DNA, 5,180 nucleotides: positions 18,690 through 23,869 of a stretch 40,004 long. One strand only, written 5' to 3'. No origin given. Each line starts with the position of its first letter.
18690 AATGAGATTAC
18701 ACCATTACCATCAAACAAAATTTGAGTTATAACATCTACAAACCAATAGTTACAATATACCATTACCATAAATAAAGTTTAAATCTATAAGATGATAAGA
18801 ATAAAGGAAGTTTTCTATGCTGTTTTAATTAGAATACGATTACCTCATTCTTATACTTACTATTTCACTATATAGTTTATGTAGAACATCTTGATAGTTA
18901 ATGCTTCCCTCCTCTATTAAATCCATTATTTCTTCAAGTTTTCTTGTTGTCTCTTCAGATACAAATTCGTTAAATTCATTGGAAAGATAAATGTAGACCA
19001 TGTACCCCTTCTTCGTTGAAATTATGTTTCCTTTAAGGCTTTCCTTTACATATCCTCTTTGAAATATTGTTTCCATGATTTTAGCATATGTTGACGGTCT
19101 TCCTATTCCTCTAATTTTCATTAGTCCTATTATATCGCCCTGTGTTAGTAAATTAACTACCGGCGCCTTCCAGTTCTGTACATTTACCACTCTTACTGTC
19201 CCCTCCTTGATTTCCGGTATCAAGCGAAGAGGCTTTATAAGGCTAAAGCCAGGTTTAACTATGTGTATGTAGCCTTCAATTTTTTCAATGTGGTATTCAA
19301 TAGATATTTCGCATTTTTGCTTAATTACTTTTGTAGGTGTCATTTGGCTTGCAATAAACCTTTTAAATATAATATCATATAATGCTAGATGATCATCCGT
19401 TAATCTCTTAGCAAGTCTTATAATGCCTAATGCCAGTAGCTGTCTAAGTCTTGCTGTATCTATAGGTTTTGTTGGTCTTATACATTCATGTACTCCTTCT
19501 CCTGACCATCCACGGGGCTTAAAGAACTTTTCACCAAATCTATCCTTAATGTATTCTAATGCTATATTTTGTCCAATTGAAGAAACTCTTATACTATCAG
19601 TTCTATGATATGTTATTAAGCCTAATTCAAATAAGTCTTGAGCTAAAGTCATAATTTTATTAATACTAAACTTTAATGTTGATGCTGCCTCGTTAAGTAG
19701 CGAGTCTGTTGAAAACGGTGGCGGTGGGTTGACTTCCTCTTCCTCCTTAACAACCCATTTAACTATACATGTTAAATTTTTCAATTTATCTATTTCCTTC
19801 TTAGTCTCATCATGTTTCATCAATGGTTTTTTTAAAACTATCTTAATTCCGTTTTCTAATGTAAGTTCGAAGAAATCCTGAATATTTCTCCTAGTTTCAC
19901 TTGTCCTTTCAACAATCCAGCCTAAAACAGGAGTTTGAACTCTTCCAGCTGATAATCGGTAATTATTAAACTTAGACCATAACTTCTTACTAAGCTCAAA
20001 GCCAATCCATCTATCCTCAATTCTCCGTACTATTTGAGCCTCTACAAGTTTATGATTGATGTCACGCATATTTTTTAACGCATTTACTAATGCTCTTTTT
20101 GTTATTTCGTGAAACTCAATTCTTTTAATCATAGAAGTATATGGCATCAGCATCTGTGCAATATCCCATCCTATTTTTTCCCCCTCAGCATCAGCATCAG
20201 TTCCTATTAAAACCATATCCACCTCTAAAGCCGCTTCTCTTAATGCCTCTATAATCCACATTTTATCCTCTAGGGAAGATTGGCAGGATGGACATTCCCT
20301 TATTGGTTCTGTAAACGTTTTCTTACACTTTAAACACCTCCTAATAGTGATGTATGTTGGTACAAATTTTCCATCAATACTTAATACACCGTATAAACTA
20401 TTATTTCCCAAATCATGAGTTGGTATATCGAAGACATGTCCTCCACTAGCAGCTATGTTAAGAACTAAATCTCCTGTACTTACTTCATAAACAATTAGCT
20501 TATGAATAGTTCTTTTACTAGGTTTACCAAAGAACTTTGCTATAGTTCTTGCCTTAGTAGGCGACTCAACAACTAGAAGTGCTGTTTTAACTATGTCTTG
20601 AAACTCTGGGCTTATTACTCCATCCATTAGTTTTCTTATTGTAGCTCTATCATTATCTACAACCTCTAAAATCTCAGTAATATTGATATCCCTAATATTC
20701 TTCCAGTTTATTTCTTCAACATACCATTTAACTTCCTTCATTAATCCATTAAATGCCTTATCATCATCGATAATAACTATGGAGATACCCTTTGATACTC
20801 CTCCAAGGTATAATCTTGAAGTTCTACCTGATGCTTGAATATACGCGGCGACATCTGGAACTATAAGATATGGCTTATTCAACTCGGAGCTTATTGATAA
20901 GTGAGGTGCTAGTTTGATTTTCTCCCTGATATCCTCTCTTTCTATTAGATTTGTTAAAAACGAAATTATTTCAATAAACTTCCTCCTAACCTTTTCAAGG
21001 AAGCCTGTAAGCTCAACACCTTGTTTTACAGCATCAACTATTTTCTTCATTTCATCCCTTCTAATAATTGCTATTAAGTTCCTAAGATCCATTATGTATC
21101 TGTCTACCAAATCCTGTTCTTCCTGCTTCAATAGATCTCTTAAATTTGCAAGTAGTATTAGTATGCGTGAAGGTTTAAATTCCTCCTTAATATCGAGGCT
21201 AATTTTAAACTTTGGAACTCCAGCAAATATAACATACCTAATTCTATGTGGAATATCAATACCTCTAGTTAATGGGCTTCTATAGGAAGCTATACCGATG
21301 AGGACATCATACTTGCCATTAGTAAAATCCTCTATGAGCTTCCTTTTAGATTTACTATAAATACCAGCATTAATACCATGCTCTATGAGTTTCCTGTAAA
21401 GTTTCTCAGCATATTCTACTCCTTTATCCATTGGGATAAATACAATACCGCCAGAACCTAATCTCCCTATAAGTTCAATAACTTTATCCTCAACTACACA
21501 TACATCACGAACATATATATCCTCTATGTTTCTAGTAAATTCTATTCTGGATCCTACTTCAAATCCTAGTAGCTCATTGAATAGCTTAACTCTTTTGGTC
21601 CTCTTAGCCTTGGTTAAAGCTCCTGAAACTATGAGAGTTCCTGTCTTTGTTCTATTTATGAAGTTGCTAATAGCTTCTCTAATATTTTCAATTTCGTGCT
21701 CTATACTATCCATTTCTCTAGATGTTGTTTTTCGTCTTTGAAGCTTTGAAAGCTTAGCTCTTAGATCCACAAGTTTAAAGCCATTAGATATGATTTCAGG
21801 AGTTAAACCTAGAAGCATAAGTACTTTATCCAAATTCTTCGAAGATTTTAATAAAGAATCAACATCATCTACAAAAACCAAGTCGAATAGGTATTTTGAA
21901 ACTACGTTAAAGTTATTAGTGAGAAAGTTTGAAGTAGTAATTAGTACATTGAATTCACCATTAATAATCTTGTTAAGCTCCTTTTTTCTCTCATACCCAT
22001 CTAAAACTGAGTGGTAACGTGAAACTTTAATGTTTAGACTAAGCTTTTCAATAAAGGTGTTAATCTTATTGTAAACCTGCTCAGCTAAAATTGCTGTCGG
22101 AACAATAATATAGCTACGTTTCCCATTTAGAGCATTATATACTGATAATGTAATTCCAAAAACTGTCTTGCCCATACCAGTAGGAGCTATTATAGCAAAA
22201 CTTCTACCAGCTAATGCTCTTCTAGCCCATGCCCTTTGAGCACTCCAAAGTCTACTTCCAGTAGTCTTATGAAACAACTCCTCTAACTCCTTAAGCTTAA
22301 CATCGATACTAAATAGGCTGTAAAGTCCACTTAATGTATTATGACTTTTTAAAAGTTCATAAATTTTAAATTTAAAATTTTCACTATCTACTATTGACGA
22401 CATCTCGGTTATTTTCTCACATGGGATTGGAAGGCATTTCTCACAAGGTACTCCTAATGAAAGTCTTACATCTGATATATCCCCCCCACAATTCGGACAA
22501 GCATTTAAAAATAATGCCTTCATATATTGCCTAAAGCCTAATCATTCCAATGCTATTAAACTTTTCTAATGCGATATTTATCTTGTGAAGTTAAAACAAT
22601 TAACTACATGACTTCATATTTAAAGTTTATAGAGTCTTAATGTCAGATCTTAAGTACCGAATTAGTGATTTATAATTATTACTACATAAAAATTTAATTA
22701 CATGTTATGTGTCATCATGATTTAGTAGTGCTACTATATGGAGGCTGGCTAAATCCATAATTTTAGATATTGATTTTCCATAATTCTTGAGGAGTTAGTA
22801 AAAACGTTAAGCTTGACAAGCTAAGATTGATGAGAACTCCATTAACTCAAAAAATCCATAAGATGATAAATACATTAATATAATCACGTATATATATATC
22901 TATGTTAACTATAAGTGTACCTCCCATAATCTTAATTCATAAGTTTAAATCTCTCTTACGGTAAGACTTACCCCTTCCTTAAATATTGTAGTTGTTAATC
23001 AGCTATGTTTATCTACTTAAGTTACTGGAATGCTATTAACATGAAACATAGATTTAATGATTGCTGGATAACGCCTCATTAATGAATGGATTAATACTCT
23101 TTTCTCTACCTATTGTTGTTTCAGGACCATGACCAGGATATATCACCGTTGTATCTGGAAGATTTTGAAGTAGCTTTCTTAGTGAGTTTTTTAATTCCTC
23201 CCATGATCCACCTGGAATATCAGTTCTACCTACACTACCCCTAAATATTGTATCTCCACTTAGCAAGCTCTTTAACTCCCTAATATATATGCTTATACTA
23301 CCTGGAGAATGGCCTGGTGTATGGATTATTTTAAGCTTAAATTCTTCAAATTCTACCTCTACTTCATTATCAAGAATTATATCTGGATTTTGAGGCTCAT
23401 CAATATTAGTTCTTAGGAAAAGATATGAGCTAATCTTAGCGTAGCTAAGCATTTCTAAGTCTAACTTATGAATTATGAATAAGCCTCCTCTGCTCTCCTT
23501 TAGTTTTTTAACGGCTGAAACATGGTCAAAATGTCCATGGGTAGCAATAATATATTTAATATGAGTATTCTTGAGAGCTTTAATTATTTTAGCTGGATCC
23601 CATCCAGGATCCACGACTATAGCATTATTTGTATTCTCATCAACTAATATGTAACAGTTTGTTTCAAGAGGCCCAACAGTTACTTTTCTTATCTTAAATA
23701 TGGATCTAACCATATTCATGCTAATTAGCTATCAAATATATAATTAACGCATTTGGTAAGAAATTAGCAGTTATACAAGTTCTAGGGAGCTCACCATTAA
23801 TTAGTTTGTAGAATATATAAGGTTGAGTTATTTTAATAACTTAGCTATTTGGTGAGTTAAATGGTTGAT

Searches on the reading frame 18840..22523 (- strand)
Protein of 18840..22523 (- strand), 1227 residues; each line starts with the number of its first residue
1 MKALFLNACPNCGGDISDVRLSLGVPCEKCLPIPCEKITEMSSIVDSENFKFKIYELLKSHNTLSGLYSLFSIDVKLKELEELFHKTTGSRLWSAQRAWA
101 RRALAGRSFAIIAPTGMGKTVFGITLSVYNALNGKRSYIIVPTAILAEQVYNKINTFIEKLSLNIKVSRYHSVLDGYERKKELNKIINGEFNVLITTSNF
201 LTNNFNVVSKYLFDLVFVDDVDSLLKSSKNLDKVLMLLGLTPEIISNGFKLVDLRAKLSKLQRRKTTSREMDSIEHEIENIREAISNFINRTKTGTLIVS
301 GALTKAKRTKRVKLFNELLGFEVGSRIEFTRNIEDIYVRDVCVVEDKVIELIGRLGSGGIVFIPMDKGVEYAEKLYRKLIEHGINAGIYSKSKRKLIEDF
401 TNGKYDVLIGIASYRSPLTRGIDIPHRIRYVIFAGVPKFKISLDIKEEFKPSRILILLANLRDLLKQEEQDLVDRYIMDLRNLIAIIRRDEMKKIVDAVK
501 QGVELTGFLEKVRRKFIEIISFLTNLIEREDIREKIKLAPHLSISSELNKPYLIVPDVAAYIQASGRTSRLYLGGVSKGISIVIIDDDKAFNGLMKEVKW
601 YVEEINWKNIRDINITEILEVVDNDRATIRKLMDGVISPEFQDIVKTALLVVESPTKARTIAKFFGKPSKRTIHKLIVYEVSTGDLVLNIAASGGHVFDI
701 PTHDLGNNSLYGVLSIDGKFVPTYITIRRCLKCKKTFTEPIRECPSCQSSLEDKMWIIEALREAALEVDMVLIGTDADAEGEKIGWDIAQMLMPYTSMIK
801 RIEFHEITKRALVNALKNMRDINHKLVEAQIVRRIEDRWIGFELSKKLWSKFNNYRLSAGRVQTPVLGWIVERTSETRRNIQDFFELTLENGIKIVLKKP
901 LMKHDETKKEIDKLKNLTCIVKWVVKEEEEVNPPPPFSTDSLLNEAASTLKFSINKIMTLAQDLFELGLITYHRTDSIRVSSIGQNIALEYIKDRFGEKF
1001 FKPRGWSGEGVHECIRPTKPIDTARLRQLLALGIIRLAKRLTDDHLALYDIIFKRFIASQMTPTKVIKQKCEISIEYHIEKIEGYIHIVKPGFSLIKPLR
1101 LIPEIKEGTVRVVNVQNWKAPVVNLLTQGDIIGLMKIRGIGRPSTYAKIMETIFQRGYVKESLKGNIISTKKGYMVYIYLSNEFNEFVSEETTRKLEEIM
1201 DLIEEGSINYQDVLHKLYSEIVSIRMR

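Call 93: search_protein_families(library=ncbifam, proteins=[window:18840-22523:-], max_evalue=1e-10)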
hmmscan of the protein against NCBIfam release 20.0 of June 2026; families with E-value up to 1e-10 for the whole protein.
window:18840-22523:- (1227 aa): 11 families
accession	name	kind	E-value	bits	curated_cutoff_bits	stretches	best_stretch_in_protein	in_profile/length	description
TIGR01054.1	rgy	equivalog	0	1323.8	471.7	1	2-1224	3-1172/1172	reverse gyrase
TIGR01051.1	topA_bact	equivalog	7.8e-94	315.8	456.4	1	649-1220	1-567/632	type I DNA topoisomerase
NF006451.0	PRK08780.1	equivalog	3.4e-62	211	1265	2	906-1220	233-568/824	DNA topoisomerase I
NF004966.0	PRK06319.1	equivalog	1.3e-56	192.2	868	2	905-1220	239-572/862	DNA topoisomerase I/SWI domain fusion protein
NF004438.0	PRK05776.1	equivalog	1.9e-56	191.6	793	2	643-980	5-328/677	DNA topoisomerase I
TIGR01057.1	topA_arch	equivalog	3.1e-51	174.3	458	1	651-1224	1-564/618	DNA topoisomerase I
NF005555.0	PRK07220.1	equivalog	4.4e-40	137.7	635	1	756-1216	86-556/740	DNA topoisomerase I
NF005829.0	PRK07726.1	subfamily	3.3e-32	111.9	597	1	762-1078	87-423/669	DNA topoisomerase 3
TIGR01056.1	topB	subfamily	1.7e-27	96.2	515.75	1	767-1084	96-432/706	DNA topoisomerase III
NF011532.0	PRK14973.1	equivalog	2.7e-25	88.3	930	1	757-1215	86-554/936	DNA topoisomerase I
NF006032.0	PRK08173.1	equivalog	1.7e-18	65.8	1058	1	767-1096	96-451/863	DNA topoisomerase III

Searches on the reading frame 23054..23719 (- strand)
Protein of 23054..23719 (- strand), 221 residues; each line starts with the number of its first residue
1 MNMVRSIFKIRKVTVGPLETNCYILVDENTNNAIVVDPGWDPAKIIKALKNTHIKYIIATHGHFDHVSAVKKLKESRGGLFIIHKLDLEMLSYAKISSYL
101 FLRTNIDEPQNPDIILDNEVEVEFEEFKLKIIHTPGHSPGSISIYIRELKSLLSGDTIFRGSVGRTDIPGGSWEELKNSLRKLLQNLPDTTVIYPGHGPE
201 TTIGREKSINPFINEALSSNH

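Call 14: search_protein_families(library=pfam, proteins=[window:23054-23719:-], max_evalue=0.0001)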
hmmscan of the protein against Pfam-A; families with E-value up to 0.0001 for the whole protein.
window:23054-23719:- (221 aa): 3 families
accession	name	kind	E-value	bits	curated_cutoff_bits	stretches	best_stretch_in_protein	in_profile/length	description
PF00753.33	Lactamase_B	-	1.9e-35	123.1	22.7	1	16-197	2-196/196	Metallo-beta-lactamase superfamily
PF19583.5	ODP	-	3.8e-10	40.4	27.2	1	19-157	2-136/194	ODP family beta lactamase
PF12706.13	Lactamase_B_2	-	3.5e-06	27.2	27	1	34-128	3-102/200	Beta-lactamase superfamily domain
